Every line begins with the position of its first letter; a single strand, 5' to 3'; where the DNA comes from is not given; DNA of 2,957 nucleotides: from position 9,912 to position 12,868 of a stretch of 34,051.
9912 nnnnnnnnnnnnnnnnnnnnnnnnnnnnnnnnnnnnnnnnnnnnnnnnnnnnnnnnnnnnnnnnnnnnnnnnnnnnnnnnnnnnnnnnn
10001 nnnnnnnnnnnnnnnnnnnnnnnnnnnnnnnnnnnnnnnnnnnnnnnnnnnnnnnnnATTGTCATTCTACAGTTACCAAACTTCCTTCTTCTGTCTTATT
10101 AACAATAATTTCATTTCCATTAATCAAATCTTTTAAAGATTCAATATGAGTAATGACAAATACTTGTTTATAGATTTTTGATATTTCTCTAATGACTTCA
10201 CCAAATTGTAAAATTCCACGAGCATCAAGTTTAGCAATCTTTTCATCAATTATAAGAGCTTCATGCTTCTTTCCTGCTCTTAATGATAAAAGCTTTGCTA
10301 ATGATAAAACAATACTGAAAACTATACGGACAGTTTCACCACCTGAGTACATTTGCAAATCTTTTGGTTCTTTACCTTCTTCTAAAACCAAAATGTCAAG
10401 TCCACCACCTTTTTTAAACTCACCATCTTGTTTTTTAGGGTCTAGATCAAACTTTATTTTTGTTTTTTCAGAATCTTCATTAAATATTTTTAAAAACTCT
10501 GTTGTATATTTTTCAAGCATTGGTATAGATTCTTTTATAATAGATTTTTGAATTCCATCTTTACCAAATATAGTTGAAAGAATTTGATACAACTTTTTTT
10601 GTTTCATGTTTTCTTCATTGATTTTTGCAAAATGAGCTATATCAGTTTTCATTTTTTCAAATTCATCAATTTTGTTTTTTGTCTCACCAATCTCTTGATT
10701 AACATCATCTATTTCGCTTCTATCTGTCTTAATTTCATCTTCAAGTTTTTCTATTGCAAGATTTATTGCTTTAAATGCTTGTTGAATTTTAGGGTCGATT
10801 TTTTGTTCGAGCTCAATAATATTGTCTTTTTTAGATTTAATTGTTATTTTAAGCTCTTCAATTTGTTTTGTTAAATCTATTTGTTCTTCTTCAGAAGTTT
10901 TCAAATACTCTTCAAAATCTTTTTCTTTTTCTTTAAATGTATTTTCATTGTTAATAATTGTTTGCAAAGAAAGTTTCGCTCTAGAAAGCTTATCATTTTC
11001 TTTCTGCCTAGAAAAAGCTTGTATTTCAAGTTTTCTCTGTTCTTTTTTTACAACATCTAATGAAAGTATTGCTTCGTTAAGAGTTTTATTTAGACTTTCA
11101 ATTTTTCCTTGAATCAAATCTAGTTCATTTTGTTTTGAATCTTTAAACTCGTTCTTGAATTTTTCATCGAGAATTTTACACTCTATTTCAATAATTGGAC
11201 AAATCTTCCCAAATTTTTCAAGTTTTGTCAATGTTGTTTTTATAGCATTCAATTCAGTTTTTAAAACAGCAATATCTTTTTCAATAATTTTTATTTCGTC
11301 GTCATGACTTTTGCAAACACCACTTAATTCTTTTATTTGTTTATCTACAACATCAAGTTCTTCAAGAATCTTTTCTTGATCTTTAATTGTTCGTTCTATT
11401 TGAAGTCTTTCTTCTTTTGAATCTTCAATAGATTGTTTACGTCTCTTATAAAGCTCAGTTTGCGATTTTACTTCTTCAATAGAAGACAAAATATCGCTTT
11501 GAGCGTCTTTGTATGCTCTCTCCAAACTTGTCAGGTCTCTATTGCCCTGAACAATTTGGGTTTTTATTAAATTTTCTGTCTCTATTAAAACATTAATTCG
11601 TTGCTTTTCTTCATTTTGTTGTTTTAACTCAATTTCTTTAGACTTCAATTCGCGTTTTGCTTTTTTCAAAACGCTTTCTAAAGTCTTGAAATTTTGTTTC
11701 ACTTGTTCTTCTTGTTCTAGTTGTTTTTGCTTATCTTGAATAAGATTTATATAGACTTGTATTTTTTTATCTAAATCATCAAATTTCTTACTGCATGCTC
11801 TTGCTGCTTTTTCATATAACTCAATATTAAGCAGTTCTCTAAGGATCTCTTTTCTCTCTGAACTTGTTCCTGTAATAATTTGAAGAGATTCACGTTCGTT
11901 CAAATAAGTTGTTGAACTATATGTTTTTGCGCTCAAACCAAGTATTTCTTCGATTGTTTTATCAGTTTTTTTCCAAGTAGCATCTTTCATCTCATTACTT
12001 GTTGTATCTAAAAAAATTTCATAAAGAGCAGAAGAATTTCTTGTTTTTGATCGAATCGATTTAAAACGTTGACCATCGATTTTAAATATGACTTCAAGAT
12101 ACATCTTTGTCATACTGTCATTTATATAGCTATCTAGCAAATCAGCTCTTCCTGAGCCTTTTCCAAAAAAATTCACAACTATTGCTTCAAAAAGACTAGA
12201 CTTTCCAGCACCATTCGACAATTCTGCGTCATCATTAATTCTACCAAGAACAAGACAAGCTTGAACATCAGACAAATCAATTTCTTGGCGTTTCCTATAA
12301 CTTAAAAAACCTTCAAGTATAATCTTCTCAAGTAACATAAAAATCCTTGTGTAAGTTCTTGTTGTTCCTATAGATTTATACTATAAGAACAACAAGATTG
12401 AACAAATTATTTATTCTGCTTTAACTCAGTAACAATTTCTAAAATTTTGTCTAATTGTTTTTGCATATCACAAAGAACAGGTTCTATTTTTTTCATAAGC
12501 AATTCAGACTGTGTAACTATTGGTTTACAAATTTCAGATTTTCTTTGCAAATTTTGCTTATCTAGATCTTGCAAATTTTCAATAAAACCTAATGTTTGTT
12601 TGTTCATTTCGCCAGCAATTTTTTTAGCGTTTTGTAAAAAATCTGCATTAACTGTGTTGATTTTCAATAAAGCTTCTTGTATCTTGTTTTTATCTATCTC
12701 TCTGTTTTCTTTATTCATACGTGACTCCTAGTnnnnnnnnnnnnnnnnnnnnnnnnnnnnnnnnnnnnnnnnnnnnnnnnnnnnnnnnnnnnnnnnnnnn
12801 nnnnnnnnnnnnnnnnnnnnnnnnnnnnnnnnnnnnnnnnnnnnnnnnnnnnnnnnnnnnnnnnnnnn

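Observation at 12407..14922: vWA (MIDAS-intact) 729-aa protein and a coiled-coil protein inserted between the Mre11 (sbcD) and Rad50 (sbcC) homologues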

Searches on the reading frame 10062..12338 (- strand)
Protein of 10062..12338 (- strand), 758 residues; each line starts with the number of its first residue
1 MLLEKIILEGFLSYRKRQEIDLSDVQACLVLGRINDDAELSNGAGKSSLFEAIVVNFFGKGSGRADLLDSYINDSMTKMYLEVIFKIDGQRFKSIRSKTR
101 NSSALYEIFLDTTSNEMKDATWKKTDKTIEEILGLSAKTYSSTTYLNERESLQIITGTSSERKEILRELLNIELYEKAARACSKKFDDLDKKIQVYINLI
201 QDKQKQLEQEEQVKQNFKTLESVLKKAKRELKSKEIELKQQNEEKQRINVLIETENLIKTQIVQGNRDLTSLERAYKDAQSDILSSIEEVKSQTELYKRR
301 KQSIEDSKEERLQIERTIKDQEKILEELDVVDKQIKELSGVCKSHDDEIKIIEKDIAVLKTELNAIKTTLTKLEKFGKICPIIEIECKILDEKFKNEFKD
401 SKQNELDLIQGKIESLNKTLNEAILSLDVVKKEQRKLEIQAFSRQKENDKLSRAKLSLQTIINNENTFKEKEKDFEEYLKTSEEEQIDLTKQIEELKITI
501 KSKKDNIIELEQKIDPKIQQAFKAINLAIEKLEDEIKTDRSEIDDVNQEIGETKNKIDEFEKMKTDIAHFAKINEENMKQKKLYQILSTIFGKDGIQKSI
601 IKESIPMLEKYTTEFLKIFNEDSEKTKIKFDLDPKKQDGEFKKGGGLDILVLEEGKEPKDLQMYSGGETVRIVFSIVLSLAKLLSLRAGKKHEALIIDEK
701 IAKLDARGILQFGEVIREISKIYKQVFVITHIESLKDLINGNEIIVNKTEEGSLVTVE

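Call 3: search_protein_families(library=pfam, proteins=[window:10062-12338:-], max_evalue=0.01)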
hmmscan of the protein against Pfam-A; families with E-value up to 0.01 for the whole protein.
window:10062-12338:- (758 aa): 3 families
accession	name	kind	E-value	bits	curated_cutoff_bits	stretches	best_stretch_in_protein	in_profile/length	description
PF13476.12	AAA_23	-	1.8e-09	38.9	27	1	5-231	1-200/201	AAA domain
PF02463.25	SMC_N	-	0.0015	18.4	40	1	3-91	2-89/220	RecF/RecN/SMC N terminal domain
PF10473.14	CENP-F_leu_zip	-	0.0089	16.5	34.5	1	469-582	2-121/140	Leucine-rich repeats of kinetochore protein Cenp-F/LEK1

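Call 4: search_protein_families(library=phrogs, proteins=[window:10062-12338:-], max_evalue=0.01)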
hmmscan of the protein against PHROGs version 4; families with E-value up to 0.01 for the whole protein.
window:10062-12338:- (758 aa): 3 families
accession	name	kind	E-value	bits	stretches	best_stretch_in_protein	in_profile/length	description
phrog_77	-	DNA, RNA and nucleotide metabolism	3.7e-52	179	1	1-756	296-953/967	SbcC-like subunit of palindrome specific endonuclease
phrog_19980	-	unknown function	7e-13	48.8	2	42-322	36-350/1068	-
phrog_21388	-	DNA, RNA and nucleotide metabolism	1.2e-05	26.3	1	4-108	5-110/126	exonuclease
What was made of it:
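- Checked: Rad50/SbcC: 10062-12338, 758 aa. Pfam AAA_23, phrog_77 3.7e-52 (calls 3, 4).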

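Call 22: search_protein_families(library=ncbifam, proteins=[window:10062-12338:-], max_evalue=0.1)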
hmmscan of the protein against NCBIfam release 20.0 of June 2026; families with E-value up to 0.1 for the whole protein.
window:10062-12338:- (758 aa): 16 families
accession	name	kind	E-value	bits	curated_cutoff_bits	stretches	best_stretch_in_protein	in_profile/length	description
TIGR00618.1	sbcc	subfamily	1.9e-29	102.3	478.5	2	5-246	5-254/1043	exonuclease subunit SbcC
NF003034.1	PRK03918.1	equivalog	1.9e-19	69.2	700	2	41-455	31-435/878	DNA double-strand break repair ATPase Rad50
NF002244.0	PRK01156.1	equivalog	8.5e-16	57.2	847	1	1-253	1-242/895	DNA double-strand break repair ATPase Rad50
NF041034.1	Rad50_Sulf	equivalog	4.5e-15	54.6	1000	2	298-752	435-863/872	DNA double-strand break repair ATPase Rad50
NF002572.0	PRK02224.1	equivalog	2.8e-14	52.4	1087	2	42-438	32-418/888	DNA double-strand break repair ATPase Rad50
TIGR02168.1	SMC_prok_B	equivalog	6.2e-10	37.5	567.35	2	401-580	676-858/1181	chromosome segregation protein SMC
NF041035.1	Rad50_Halo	equivalog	8.7e-10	37.6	1000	1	42-363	32-351/883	DNA double-strand break repair ATPase Rad50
NF053563.1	Rkd4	equivalog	1.7e-09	36.4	860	1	3-375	3-371/747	arcadin-4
NF041751.2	sbcc_Staph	equivalog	1.4e-07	29.9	920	1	43-196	37-201/1007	exonuclease subunit SbcC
TIGR02169.1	SMC_prok_A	equivalog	3.2e-05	21.8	729.4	1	335-587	226-465/1165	chromosome segregation protein SMC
NF010068.0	PRK13548.1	equivalog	4.9e-05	22.5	261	1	659-731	133-201/261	heme ABC transporter ATP-binding protein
NF045487.1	ASRP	equivalog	8.9e-05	21.3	300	1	227-570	123-465/593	archaea-specific SMC-related protein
TIGR03185.1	DNA_S_dndD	equivalog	0.0026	16.3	245.85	1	1-62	1-57/650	DNA sulfur modification protein DndD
TIGR01166.1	cbiO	subfamily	0.0095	15.4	211.8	1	659-731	123-185/190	cobalt ABC transporter, ATP-binding protein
TIGR04320.1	Surf_Exclu_PgrA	domain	0.015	14.7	70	1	347-467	256-354/360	SEC10/PgrA surface exclusion domain-containing protein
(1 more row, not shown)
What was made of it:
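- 10062..12338 (-): Rad50/SbcC homologue, downstream neighbour. AAA_23/SMC_N, phrog_77, TIGR00618 (calls 3, 4, 22).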

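Call 65: find_related_loci(query=A3, collection=viral_contigs, flank=6000)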
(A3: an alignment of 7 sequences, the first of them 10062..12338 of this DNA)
Query A3 (758 aa) in viral_contigs; peptide patterns used: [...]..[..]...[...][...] (x = any residue, [..] = any of these).
599 stretches matched a pattern (row limit reached: there are more); 331 encode a relative of the query (tblastn E <= 1e-3); the best 80 are kept; 80 distinct loci.
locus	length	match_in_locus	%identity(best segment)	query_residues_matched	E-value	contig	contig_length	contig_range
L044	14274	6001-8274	70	1-757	0e+0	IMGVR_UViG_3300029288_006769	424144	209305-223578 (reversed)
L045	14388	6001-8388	41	1-757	4e-156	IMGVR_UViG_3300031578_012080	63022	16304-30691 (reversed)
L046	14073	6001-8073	27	1-758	5e-40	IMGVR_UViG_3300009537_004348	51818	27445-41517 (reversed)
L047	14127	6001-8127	23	3-757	6e-36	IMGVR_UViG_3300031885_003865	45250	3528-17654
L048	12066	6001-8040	25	1-737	3e-32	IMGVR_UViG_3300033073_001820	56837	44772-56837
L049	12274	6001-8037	26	1-737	2e-29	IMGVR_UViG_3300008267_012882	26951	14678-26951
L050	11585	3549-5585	25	1-737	1e-28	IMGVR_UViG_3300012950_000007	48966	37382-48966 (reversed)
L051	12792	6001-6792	33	478-757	3e-25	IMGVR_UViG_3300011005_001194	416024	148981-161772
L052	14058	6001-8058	22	1-746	1e-22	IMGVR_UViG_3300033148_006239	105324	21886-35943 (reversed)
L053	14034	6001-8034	24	1-737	9e-22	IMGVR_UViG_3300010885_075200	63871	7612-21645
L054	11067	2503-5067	31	1-757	3e-21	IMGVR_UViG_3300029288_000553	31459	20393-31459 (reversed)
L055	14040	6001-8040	27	1-737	5e-21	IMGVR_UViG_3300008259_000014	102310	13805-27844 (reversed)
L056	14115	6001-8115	23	3-755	3e-20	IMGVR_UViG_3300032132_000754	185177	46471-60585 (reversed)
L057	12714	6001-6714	29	1-241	1e-18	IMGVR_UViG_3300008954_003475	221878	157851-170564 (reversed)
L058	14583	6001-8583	29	1-757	1e-18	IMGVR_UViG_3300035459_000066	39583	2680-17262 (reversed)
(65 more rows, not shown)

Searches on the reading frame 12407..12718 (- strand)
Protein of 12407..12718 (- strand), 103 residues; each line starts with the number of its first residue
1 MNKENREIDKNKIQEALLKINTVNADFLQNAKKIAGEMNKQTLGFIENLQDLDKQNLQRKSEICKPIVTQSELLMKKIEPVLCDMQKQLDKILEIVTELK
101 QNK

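Call 3: search_protein_families(library=pfam, proteins=[window:12407-12718:-], max_evalue=0.01)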
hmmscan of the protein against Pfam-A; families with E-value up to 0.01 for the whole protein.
window:12407-12718:- (103 aa): 1 family
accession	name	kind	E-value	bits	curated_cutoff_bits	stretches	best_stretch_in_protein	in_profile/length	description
PF06103.16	DUF948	-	0.0072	16.9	37.2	0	63-101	41-79/89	Bacterial protein of unknown function (DUF948)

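Call 4: search_protein_families(library=phrogs, proteins=[window:12407-12718:-], max_evalue=0.01)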
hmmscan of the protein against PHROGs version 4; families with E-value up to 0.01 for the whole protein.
window:12407-12718:- (103 aa): 0 families

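Call 21: search_protein_families(library=padloc, proteins=[window:12407-12718:-], max_evalue=0.1)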
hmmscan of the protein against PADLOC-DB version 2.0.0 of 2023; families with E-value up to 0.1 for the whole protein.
window:12407-12718:- (103 aa): 2 families
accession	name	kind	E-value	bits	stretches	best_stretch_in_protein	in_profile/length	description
PDLC00282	PtuA1|PtuA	-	0.0039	14.1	1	3-99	279-374/520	AAA ATPase domain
PDLC01517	Cmr5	-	0.038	12.3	1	9-94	21-110/131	CAS-III-C; effector_SS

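Call 22: search_protein_families(library=ncbifam, proteins=[window:12407-12718:-], max_evalue=0.1)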
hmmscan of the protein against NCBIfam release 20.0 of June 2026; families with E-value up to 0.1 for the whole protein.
window:12407-12718:- (103 aa): 1 family
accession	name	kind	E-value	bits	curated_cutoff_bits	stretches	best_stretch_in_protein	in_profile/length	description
TIGR00135.1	gatC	equivalog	0.061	13.6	47.1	0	31-65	22-55/93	Asp-tRNA(Asn)/Glu-tRNA(Gln) amidotransferase subunit GatC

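Call 80: search_dna_similar(query=window:12407-12718:-, collection=phages, mode=protein, max_evalue=0.01, max_rows=10)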
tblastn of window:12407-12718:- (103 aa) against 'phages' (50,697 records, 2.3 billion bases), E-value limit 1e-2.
No match.
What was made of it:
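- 12407..12718 (-): 103-aa ORFan, inserted between the vWA stop codon and the hairpin. No phage match (call 80).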

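Call 95: find_homologous_proteins(query=window:12407-12718:-, max_evalue=0.01)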
Query window:12407-12718:- (103 aa): 1 proteins with E <= 0.01 among 26 candidates.
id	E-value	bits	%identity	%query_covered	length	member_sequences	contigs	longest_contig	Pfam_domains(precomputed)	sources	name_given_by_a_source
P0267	2.2e-55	202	100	100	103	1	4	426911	-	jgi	jgi:hypothetical protein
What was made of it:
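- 12407..12718 (-): Only itself found among 5.8 billion proteins (call 95).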
